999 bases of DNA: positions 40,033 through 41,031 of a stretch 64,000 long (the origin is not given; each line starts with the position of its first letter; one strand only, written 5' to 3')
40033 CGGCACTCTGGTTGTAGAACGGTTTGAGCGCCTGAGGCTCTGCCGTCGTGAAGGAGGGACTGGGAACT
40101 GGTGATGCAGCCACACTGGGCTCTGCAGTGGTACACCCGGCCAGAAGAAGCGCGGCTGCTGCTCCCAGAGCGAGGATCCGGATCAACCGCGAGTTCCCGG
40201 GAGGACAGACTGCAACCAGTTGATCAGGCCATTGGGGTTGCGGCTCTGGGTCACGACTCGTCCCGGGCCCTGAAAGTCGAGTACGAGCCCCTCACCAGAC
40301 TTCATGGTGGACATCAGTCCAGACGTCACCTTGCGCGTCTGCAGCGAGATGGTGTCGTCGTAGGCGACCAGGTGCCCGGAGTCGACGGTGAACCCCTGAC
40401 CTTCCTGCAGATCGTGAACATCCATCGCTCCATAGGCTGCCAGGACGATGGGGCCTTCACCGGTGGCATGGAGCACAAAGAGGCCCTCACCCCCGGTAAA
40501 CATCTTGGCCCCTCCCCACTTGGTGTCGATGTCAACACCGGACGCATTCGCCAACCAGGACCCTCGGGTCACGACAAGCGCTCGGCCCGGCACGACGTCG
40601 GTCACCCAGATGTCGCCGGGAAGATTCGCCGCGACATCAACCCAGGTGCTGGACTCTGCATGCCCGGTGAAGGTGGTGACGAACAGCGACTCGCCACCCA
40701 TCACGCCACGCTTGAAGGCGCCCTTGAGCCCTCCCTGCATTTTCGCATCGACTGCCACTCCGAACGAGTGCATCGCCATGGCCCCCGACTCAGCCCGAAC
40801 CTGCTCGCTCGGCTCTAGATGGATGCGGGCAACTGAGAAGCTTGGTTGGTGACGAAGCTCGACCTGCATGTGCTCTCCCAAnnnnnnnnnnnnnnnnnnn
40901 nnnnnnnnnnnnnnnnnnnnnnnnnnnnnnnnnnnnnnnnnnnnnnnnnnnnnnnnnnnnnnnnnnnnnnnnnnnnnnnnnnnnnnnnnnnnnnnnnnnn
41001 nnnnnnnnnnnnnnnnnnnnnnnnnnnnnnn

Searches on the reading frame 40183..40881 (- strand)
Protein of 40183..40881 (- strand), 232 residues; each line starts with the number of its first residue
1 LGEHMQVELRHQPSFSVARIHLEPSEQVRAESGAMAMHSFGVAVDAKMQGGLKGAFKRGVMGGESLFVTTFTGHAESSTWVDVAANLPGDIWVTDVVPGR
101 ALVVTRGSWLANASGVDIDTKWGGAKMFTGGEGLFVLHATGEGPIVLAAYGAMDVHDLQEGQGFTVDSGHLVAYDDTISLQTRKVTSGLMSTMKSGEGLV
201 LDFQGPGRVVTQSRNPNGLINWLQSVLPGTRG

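Call 43: search_protein_families(library=pfam, proteins=[window:40183-40881:-], max_evalue=0.0001)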
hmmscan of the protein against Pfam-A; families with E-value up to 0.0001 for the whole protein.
window:40183-40881:- (232 aa): 1 family
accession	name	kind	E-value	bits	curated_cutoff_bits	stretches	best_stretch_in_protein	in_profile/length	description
PF01987.23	AIM24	-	1.1e-58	198.7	25.7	1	8-214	2-205/205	Mitochondrial biogenesis AIM24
